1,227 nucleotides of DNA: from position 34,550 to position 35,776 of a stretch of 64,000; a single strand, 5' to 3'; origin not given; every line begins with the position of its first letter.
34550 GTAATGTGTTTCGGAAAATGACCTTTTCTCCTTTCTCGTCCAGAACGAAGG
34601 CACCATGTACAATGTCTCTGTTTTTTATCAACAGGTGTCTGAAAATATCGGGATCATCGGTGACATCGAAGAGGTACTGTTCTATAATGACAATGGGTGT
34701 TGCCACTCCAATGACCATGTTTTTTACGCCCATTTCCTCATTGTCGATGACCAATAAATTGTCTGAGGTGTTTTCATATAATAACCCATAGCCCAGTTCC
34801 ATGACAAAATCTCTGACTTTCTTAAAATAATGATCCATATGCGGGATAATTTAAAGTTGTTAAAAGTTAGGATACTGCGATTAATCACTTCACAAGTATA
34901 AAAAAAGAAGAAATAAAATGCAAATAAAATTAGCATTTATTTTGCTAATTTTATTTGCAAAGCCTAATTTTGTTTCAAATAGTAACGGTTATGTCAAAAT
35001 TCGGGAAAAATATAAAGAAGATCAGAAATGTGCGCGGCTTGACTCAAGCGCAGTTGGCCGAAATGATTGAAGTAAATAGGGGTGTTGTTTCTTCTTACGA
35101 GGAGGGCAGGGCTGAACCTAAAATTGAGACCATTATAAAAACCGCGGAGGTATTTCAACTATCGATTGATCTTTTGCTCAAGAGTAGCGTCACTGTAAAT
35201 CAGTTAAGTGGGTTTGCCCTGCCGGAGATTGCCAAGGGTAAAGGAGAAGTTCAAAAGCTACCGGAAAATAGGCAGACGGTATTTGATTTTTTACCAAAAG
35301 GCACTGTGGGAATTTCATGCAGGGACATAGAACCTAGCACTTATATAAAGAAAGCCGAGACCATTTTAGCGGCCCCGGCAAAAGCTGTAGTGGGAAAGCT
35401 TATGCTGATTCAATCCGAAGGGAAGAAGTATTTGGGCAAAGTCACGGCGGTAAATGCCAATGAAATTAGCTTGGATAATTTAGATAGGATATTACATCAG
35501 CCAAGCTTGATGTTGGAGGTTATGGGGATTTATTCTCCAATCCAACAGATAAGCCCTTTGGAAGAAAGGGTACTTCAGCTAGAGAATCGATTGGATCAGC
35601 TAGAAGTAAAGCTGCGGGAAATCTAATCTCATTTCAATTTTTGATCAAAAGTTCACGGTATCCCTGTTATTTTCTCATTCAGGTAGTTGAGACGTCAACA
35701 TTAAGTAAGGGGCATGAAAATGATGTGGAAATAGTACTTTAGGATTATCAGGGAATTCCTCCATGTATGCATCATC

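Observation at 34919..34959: Perfect 17-bp inverted repeat between the XRE regulator and the operon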

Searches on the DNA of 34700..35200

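Call 43: search_rna_families(source=window, start=34700, end=35200, threshold=evalue, max_evalue=1)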
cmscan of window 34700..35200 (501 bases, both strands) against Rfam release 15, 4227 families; matches with E-value up to 1: 4.
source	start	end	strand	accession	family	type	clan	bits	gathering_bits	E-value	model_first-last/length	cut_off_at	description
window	34900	34964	+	RF01457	rli22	Gene; sRNA;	CL00114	20.2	80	0.74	1-111/111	no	Listeria sRNA rli22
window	34920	34958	-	RF03789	MIR5269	Gene; miRNA;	-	20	60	0.52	1-80/80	no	MIR5269 microRNA precursor family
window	34918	34960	-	RF04133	MIR2646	Gene; miRNA;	-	16.4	245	0.34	1-256/256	no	MIR2646 microRNA precursor family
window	34970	35025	+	RF00026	U6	Gene; snRNA; splicing;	CL00009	14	44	0.94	1-52/105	no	U6 spliceosomal RNA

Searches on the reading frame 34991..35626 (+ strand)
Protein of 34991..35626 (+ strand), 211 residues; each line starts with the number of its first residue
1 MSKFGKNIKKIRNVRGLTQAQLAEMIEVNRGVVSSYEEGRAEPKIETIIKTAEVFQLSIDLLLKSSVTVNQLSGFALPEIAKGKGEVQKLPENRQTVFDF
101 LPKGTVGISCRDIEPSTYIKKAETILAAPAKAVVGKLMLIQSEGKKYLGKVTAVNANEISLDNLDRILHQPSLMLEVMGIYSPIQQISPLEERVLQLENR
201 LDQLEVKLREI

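Call 6: search_protein_families(library=pfam, proteins=[window:34991-35626:+], max_evalue=0.01)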
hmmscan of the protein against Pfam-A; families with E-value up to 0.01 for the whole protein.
window:34991-35626:+ (211 aa): 4 families
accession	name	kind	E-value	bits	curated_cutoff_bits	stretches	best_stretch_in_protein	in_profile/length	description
PF01381.28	HTH_3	-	1.1e-13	51.4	23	1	8-62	1-55/55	Helix-turn-helix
PF12844.13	HTH_19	-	1.9e-09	37.7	30.2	1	5-64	1-60/64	Helix-turn-helix domain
PF13560.12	HTH_31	-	5.4e-07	30.3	27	1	5-61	3-60/64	Helix-turn-helix domain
PF13443.12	HTH_26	-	0.00098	19.8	22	1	7-60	1-55/63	Cro/C1-type HTH DNA-binding domain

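Call 8: find_homologous_proteins(query=window:34991-35626:+)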
Query window:34991-35626:+ (211 aa): 384 proteins with E <= 0.001 among 712 candidates; the best 120 are listed.
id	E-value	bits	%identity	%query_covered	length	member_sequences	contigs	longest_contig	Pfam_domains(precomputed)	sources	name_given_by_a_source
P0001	8.0e-127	438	100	100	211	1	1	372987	PF12844.14,PF01381.29,PF13560.13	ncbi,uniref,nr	ncbi:helix-turn-helix domain-containing protein [Lunatibacter salilacus]|uniref:helix-turn-helix dom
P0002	2.4e-101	355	80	100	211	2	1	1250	PF12844.14,PF01381.29,PF13560.13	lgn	-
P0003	2.5e-101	355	82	100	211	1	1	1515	PF12844.14,PF01381.29,PF13560.13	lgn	-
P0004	5.6e-101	354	82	99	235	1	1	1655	PF12844.14,PF01381.29,PF13560.13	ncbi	-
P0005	1.1e-99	350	81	100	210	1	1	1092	PF12844.14,PF01381.29,PF13560.13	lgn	-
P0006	7.6e-97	340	80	99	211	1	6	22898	PF12844.14,PF01381.29,PF13560.13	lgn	-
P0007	2.5e-96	339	80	100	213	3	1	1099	PF12844.14,PF01381.29,PF13560.13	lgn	-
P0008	7.4e-92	324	71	100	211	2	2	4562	PF12844.14,PF01381.29,PF13560.13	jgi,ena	jgi:transcriptional regulator with XRE-family HTH domain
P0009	8.9e-66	239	56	98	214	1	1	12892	PF12844.14,PF01381.29,PF13560.13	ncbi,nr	ncbi:MAG: XRE family transcriptional regulator [Bacteroidetes bacterium]|nr:MAG: XRE family transcri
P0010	2.5e-65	238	56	98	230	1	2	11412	PF12844.14,PF01381.29,PF13560.13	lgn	-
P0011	2.5e-63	231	53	99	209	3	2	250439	PF12844.14,PF01381.29,PF13560.13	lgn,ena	-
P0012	4.9e-60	220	53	99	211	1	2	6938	PF12844.14,PF01381.29,PF13560.13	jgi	jgi:transcriptional regulator with XRE-family HTH domain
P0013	7.4e-60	220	53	97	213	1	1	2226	PF12844.14,PF01381.29,PF13560.13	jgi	jgi:transcriptional regulator with XRE-family HTH domain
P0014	1.5e-59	219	53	97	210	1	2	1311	PF12844.14,PF01381.29,PF13560.13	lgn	-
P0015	5.2e-58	214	51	99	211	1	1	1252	PF12844.14,PF01381.29,PF13560.13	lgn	-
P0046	6.3e-23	99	55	42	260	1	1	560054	PF12844.14,PF00717.29,PF01381.29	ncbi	-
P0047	3.2e-21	94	55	42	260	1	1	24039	PF12844.14,PF00717.29,PF01381.29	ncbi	-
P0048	8.2e-21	92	32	98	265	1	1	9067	PF12844.14,PF00717.29,PF01381.29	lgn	-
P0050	5.5e-20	90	60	36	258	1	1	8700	PF12844.14,PF00717.29,PF01381.29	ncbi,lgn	-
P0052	7.4e-20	89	31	100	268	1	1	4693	PF12844.14,PF00717.29,PF01381.29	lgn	-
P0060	2.3e-18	84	60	34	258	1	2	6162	PF12844.14,PF00717.29,PF01381.29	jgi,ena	jgi:transcriptional regulator with XRE-family HTH domain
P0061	2.7e-18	84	32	99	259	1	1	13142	PF12844.14,PF00717.29,PF01381.29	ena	-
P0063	2.8e-18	84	45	51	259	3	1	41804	PF12844.14,PF00717.29,PF01381.29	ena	-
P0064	3.1e-18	84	57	36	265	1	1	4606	PF12844.14,PF00717.29,PF01381.29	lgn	-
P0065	3.9e-18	84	60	34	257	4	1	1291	PF12844.14,PF00717.29,PF01381.29,PF13560.13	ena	-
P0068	4.3e-18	84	49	43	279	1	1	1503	PF12844.14,PF00717.29,PF01381.29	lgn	-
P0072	6.8e-18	83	42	65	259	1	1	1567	PF12844.14,PF00717.29,PF01381.29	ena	-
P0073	1.0e-17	82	49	43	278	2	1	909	PF12844.14,PF00717.29,PF01381.29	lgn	-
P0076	1.3e-17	82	57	36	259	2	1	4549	PF12844.14,PF00717.29,PF01381.29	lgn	-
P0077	1.4e-17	82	51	48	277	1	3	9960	PF12844.14,PF00717.29,PF01381.29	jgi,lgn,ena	-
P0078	1.4e-17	82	53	43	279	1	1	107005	PF12844.14,PF00717.29,PF01381.29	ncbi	-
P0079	1.5e-17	82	55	36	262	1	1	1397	PF12844.14,PF00717.29,PF01381.29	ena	-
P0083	2.4e-17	81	52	44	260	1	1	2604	PF12844.14,PF00717.29,PF01381.29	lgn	-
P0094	3.2e-17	81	43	59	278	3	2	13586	PF12844.14,PF00717.29,PF01381.29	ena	-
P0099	3.9e-17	80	57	36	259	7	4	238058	PF12844.14,PF00717.29,PF01381.29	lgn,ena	-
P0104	4.2e-17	80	52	43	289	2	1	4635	PF12844.14,PF00717.29,PF01381.29,PF13560.13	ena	-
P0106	4.4e-17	80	58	36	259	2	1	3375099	PF12844.14,PF00717.29,PF01381.29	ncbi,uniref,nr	ncbi:helix-turn-helix transcriptional regulator [Fulvivirgaceae bacterium BMA12]|uniref:Helix-turn-h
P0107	4.5e-17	80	40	65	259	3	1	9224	PF12844.14,PF00717.29,PF01381.29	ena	-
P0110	5.1e-17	80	37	78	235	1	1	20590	PF12844.14,PF00717.29,PF01381.29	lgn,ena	-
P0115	6.5e-17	80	59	36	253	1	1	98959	PF12844.14,PF00717.29,PF01381.29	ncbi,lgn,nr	ncbi:MAG: helix-turn-helix domain-containing protein [Flavobacteriaceae bacterium]|nr:helix-turn-hel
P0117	6.7e-17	80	56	36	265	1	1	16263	PF12844.14,PF00717.29,PF01381.29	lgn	-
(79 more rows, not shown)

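Call 9: search_protein_families(library=padloc, proteins=[window:34991-35626:+], max_evalue=0.01)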
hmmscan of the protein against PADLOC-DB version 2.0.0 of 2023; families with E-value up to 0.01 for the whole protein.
window:34991-35626:+ (211 aa): 22 families
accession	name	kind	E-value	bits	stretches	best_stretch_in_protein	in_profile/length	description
PDLC02926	HTH_VI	-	7.7e-12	43.3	1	4-68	2-66/92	-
PDLC03947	RmrA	-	1.4e-11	41.8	1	5-66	13-74/383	-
PDLC03954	RmrA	-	4.4e-11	40.3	1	5-67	12-74/380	-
PDLC03951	RmrA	-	1.9e-10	38.3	1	6-71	11-76/400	-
PDLC03945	RmrA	-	2.1e-10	38.3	1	4-71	3-70/394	-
PDLC03944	RmrA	-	1.2e-09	35.7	1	5-67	8-71/384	-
PDLC03665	Control_protein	-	2.7e-08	31.9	1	4-63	9-69/77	control protein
PDLC04142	capH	-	1.7e-07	30.2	1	2-65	5-68/103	capH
PDLC03952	RmrA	-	2.1e-07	28.1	1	7-66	26-85/395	-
PDLC03948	RmrA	-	2.4e-07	28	1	7-70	12-75/397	-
PDLC03949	RmrA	-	3.5e-07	27.4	1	8-67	7-66/363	-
PDLC04775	PDC-M69A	-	3.6e-07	28.7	1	3-67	7-71/113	-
PDLC03955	RmrA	-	6.9e-05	20.2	1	11-60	28-77/371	-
PDLC03956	RmrA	-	7.3e-05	20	1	6-70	11-76/399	-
PDLC03953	RmrA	-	7.9e-05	20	1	3-61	5-63/373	-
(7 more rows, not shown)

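Call 10: search_protein_families(library=ncbifam, proteins=[window:34991-35626:+], max_evalue=0.01)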
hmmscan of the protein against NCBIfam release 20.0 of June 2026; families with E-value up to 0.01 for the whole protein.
window:34991-35626:+ (211 aa): 15 families
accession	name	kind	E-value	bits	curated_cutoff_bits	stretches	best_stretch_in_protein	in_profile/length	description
NF041951.1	phage_RstR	subfamily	3.3e-17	62.7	80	1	3-97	2-91/108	RstR family transcriptional repressor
NF047948.1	male_kill_WMK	equivalog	3.1e-10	40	300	1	2-101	161-258/300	WO male-killing family protein Wmk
TIGR03070.1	couple_hipB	subfamily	4.2e-10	39.4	71.65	1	3-57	2-56/58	type II toxin-antitoxin system Y4mF family antitoxin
NF052239.1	antitox_spr1629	equivalog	7.9e-10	38.4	335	1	4-69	3-68/377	spr1629 family repressor/antitoxin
NF003162.0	PRK04140.1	equivalog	5e-07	29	263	1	5-59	128-182/317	transcriptional regulator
TIGR00270.2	TIGR00270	equivalog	1.8e-06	27.8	110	1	3-63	75-133/159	multiprotein bridging factor aMBF1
NF007408.0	PRK09943.1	equivalog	2.8e-06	27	211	1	4-61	8-65/185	HTH-type transcriptional regulator PuuR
TIGR03830.1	CxxCG_CxxCG_HTH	subfamily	4.4e-06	26.5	61.8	1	5-44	67-106/127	type II TA system antitoxin MqsA family protein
NF041575.1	antitoxPezA_Strep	equivalog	1.4e-05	25.1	290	1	4-58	2-56/158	type II toxin-antitoxin system antitoxin PezA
NF010465.0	PRK13890.1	equivalog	3.8e-05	23.8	96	1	5-103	7-100/121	conjugal transfer protein TrbA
NF007271.0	PRK09726.1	equivalog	3.8e-05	23.6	79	1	6-61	15-70/88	type II toxin-antitoxin system antitoxin HipB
NF007257.0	PRK09706.1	subfamily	0.00011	22.1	101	1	3-62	5-64/135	transcriptional repressor DicA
NF047542.1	telomere_Tap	equivalog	0.00024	19.9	600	1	9-47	23-61/695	telomere-associated protein Tap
NF006015.0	PRK08154.1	subfamily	0.0004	19.6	204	1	2-67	29-94/314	anaerobic benzoate catabolism transcriptional regulator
NF040522.1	VC1465_fam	subfamily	0.0069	16.4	70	0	8-42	1-35/111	VC1465 family Xer recombination activation factor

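Call 12: find_related_loci(query=A1, collection=genome_contigs, flank=4000)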
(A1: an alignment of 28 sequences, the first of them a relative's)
Query A1 (211 aa) in genome_contigs; peptide patterns used: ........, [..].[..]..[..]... (x = any residue, [..] = any of these).
599 stretches matched a pattern (row limit reached: there are more); 493 encode a relative of the query (tblastn E <= 1e-3); the best 80 are kept; 80 distinct loci.
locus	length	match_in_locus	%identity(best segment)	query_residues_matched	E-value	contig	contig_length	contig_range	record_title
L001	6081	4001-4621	55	1-208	2e-72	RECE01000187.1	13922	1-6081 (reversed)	MAG: Bacteroidetes bacterium isolate DLM2.Bin11 NODE_6320_length_13922_cov_21.9009, whole genome shotgun sequence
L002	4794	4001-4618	56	1-207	8e-72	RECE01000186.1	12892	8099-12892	MAG: Bacteroidetes bacterium isolate DLM2.Bin11 NODE_7138_length_12892_cov_28.4672, whole genome shotgun sequence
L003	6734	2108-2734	53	1-209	7e-66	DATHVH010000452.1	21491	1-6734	MAG TPA_asm: Anditalea sp. isolate SMAG_U16128 k141_172440, whole genome shotgun sequence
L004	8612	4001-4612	50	1-205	4e-58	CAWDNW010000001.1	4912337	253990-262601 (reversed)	MAG: uncultured Cytophagales bacterium isolate MFD03250.bin.1.86 genome assembly, contig: contig_10544, whole genome sho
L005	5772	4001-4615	45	1-205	3e-56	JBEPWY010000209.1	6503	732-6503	MAG: Marivirga sp. isolate 01_S196.semibin_refined.176 NODE_8621_length_6503_cov_1.438519:0-6503, whole genome shotgun s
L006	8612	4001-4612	47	1-205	1e-54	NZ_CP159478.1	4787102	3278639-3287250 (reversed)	Marivirga tractuosa strain ac6 chromosome, complete genome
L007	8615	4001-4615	47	1-205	2e-53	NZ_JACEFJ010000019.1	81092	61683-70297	Pararhodonellum marinum strain SW124 19, whole genome shotgun sequence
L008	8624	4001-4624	45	1-209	6e-53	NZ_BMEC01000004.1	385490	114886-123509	Marivirga lumbricoides strain CGMCC 1.10832 sequence04, whole genome shotgun sequence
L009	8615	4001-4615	39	1-205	8e-35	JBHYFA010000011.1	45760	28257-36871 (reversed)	MAG: Schleiferiaceae bacterium isolate CCAP1475_9_bin-002 CCAP1475_9_bin-002_c11, whole genome shotgun sequence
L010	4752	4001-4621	37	1-207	3e-32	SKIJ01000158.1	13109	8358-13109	MAG: Cryomorphaceae bacterium isolate CSBr16_58 CSBr16-4836, whole genome shotgun sequence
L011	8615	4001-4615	34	1-207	9e-32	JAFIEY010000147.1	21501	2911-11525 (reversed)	MAG: Cryomorphaceae bacterium isolate coassembly_bin.80 k141_50101, whole genome shotgun sequence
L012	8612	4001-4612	47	1-205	9e-58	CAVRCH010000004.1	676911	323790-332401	MAG: uncultured Cytophagales bacterium isolate MFD03250.bin.2.34 genome assembly, contig: contig_14282, whole genome sho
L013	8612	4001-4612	30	1-201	5e-28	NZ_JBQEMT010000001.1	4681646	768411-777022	Niabella sp. 22666 scaffold1, whole genome shotgun sequence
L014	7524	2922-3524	35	1-200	1e-27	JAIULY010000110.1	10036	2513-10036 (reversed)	MAG: Schleiferiaceae bacterium isolate PBR18_bin01 bin01.contig0109, whole genome shotgun sequence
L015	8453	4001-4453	41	1-130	1e-26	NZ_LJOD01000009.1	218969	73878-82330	Chryseobacterium indologenes strain CI_885 contig_9, whole genome shotgun sequence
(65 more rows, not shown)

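Call 25: find_encoding_contigs(protein=P0006, flank=1500, max_places=3)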
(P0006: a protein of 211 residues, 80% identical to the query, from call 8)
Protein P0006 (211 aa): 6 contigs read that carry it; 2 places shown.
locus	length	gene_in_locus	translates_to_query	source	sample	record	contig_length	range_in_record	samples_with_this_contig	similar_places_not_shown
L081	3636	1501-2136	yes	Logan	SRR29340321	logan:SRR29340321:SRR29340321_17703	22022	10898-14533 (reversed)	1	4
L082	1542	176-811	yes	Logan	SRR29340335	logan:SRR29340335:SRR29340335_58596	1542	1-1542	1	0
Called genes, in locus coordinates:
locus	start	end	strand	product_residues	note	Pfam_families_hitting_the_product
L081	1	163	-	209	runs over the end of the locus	-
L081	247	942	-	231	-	PF04012:PspA_IM30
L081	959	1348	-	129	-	PF22550:CesT_Tir_1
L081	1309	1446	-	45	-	-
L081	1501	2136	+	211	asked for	PF12844:HTH_19, PF13560:HTH_31 (weak), PF01381:HTH_3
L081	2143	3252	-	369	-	PF01764:Lipase_3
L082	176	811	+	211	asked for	PF12844:HTH_19, PF13560:HTH_31 (weak), PF01381:HTH_3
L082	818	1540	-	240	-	?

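Call 26: find_encoding_contigs(protein=P0008, flank=1500, max_places=3)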
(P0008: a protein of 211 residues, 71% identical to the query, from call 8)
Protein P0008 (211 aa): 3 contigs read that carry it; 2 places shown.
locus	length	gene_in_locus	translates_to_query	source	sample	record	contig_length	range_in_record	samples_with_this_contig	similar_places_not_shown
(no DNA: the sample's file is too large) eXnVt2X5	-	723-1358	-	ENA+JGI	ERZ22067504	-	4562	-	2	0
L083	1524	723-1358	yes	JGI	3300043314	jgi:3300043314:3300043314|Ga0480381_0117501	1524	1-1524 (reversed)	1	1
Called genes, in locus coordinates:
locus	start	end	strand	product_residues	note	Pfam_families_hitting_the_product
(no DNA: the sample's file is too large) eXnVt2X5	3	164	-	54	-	?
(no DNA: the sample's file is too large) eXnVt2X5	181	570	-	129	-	PF22550:CesT_Tir_1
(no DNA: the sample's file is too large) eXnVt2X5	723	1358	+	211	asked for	PF12844:HTH_19, PF13560:HTH_31 (weak), PF01381:HTH_3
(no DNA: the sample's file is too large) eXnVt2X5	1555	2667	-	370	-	PF01764:Lipase_3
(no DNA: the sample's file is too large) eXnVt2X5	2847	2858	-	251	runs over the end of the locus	PF18599:LCIB_C_CA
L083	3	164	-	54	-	?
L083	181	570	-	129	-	PF22550:CesT_Tir_1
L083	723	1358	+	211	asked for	PF12844:HTH_19, PF13560:HTH_31 (weak), PF01381:HTH_3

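Call 27: find_encoding_contigs(protein=P0003, flank=1500, max_places=2)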
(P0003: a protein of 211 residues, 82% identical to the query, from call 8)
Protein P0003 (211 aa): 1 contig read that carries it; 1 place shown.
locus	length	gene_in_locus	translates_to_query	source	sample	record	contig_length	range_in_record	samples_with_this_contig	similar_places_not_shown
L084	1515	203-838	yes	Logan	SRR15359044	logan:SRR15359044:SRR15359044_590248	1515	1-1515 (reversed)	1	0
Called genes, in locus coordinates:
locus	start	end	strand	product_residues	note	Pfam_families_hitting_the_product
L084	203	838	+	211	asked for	PF12844:HTH_19, PF13560:HTH_31 (weak), PF01381:HTH_3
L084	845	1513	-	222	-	?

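Call 28: find_encoding_contigs(protein=P0004, flank=1500, max_places=2)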
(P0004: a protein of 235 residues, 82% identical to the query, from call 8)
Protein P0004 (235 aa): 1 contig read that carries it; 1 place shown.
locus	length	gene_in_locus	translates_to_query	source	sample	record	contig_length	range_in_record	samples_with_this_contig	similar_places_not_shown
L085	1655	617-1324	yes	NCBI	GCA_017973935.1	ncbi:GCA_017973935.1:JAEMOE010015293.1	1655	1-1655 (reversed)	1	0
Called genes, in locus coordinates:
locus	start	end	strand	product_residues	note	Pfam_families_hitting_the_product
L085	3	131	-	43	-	?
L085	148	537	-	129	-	PF22550:CesT_Tir_1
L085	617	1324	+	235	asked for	PF12844:HTH_19, PF13560:HTH_31 (weak), PF01381:HTH_3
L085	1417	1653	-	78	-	?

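Call 51: predict_structure(alignment_id=A1)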
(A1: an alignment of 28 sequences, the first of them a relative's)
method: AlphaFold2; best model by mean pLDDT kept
length: 211 residues; sequences in the alignment: 28
mean_pLDDT: 79.5   pTM: 0.40
mean pLDDT of the five models: 79.5, 67.3, 66.2, 66.1, 66.0
residues with pLDDT >= 90: 47; 70-90: 131; 50-70: 12; < 50: 21
segments of 3 or more residues with pLDDT < 50: 76-96
pLDDT, mean of each block of 10 residues (from residue 1): 89 91 92 91 90 87 82 55 35 49 80 82 85 89 88 84 81 87 68 81 84 63
secondary structure, 60 per line:
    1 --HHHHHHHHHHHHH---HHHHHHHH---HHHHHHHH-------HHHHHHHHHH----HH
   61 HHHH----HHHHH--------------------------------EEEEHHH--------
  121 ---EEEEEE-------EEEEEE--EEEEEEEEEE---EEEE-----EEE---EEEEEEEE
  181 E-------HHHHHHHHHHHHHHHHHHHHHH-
elements in order: H3-15 H19-26 H30-37 H45-54 H59-64 H69-73 E106-109 E124-129 E137-142 E145-154 E158-161 E167-169 E173-181 H189-210

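Call 53: fold_search(model_id=the predicted structure, library=pdb)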
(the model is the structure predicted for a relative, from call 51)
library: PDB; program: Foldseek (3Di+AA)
matches with E <= 10: 1236; with E <= 0.001: 13
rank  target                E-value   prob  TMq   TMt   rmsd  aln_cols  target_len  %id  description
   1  7jvt_C                9.3e-06  1.00  0.35  0.36   9.7       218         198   10  Crystal structure of a lambda-186 hybrid repressor (released 2021-09-08)
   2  7jvt_D                2.5e-05  1.00  0.44  0.46   9.2       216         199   12  Crystal structure of a lambda-186 hybrid repressor (released 2021-09-08)
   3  2fjr_A                9.1e-05  1.00  0.27  0.29  18.8       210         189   10  Crystal Structure of Bacteriophage 186 (released 2006-06-13)
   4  3bdn_A                1.7e-04  1.00  0.30  0.27  12.7       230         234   12  Crystal Structure of the Lambda Repressor (released 2008-04-15)
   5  6b9r_A                3.5e-04  0.99  0.28  0.14  12.8       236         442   13  Streptomyces albus HEPD with substrate 2-hydroxyethylphosphonate (2-HEP) and Fe(II) bound (released 2017-12-20)
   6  3jxb_C                5.3e-04  1.00  0.28  0.83   1.2        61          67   31  Crystal structure of the P22 c2 repressor protein in complex with synthetic operator 9C (released 2010-01-19)
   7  2b5a_B                5.3e-04  1.00  0.27  0.71   1.6        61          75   28  C.BclI, Control Element of the BclI Restriction-Modification System (released 2006-01-03)
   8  6b9r_C                6.0e-04  0.99  0.28  0.14  12.8       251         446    8  Streptomyces albus HEPD with substrate 2-hydroxyethylphosphonate (2-HEP) and Fe(II) bound (released 2017-12-20)
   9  1y7y_B                6.3e-04  1.00  0.28  0.82   1.5        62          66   27  High-resolution crystal structure of the restriction-modification controller protein C.AhdI from Aeromonas hydrophila (released 2005-02-22)
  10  1y9q                  6.3e-04  1.00  0.28  0.32  16.0       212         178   13  Crystal Structure of HTH_3 family Transcriptional Regulator from Vibrio cholerae (released 2005-01-04)
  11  3op9                  6.7e-04  1.00  0.29  0.55   3.5        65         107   34  Crystal structure of transcriptional regulator from Listeria innocua (released 2010-09-15)
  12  2b5a_A                6.7e-04  1.00  0.27  0.68   1.7        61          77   28  C.BclI, Control Element of the BclI Restriction-Modification System (released 2006-01-03)
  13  7t8i_A                9.0e-04  1.00  0.28  0.81   1.7        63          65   33  Crystal structure of the ImmR transcriptional regulator DNA-binding domain of Bacillus subtilis (released 2022-03-16)
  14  1adr_MODEL_1_A        1.3e-03  1.00  0.28  0.73   3.2        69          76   30  DETERMINATION OF THE NUCLEAR MAGNETIC RESONANCE STRUCTURE OF THE DNA-BINDING DOMAIN OF THE P22 C2 REPRESSOR (1 (released 1994-01-31)
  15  3jxb_D                1.4e-03  1.00  0.28  0.86   1.1        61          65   31  Crystal structure of the P22 c2 repressor protein in complex with synthetic operator 9C (released 2010-01-19)
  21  2r1j_L                2.0e-03  1.00  0.29  0.87   1.4        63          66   30  Crystal Structure of the P22 c2 Repressor protein in complex with the synthetic operator 9T (released 2008-04-29)
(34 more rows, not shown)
